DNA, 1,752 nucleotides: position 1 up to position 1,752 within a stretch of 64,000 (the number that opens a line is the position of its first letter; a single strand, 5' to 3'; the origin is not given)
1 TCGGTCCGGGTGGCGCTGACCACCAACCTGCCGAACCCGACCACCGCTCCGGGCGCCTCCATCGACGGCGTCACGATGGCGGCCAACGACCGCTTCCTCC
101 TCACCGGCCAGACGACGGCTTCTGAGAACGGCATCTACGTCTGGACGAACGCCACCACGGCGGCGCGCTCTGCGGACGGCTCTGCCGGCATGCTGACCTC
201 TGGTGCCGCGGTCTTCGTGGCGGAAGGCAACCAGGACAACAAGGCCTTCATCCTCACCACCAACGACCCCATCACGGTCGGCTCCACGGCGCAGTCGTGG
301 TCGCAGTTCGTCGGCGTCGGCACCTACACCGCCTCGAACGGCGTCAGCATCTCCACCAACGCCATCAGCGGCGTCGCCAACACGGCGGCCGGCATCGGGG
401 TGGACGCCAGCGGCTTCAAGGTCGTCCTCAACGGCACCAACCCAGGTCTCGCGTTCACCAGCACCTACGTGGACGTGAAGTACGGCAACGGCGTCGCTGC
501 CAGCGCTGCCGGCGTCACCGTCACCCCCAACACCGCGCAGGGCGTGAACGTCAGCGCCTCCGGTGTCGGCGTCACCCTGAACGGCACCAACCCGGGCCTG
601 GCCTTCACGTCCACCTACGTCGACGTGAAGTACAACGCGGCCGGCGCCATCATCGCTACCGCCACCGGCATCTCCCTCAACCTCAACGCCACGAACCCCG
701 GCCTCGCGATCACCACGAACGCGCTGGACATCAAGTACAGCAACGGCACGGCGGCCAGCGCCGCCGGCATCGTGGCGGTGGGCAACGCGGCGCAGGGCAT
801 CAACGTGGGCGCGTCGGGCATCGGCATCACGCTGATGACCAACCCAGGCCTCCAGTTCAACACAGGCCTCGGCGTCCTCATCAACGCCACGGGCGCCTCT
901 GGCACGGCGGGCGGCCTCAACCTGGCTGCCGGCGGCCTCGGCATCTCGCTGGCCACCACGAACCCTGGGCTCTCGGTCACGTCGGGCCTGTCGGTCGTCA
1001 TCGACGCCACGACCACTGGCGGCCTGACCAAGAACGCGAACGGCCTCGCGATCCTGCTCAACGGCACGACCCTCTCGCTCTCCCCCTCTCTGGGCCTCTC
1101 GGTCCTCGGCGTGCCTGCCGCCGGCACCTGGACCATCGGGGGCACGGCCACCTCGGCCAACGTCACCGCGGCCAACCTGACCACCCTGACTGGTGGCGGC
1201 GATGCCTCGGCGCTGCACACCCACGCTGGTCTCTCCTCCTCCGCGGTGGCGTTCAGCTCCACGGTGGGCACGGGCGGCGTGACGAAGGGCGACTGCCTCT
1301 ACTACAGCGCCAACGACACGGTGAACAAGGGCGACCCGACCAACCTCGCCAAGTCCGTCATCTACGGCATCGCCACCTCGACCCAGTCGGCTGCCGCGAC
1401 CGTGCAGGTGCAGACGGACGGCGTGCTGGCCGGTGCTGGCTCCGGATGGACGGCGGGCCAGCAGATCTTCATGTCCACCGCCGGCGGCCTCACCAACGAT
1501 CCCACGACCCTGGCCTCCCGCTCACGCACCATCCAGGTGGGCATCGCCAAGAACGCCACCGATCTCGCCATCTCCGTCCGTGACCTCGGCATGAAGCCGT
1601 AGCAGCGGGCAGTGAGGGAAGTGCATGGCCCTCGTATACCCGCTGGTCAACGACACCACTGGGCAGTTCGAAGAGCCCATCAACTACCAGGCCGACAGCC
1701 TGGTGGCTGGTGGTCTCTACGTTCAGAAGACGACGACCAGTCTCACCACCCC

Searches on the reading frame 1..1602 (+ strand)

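Call 9: search_protein_families(library=phrogs, proteins=[window:1-1602:+], max_evalue=0.001)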
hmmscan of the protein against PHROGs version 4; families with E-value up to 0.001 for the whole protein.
window:1-1602:+ (533 aa): 6 families
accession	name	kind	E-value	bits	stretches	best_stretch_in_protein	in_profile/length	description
phrog_2647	-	head and packaging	4.7e-25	89.4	1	2-141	121-260/336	head decoration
phrog_24595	-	head and packaging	9.6e-14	52.5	1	1-144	46-187/325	virion structural protein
phrog_30390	-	unknown function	7.7e-13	48.8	1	19-122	547-658/766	-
phrog_2824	-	head and packaging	1.2e-10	41.1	1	17-177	949-1101/1151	virion structural protein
phrog_27782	-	unknown function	1.5e-10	41.4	1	1-132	169-299/644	-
phrog_11518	-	tail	1.8e-10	40.8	1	1-109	168-271/812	tail fiber protein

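Call 10: search_protein_families(library=pfam, proteins=[window:1-1602:+], max_evalue=0.001)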
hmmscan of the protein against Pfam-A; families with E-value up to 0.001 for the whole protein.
window:1-1602:+ (533 aa): 0 families
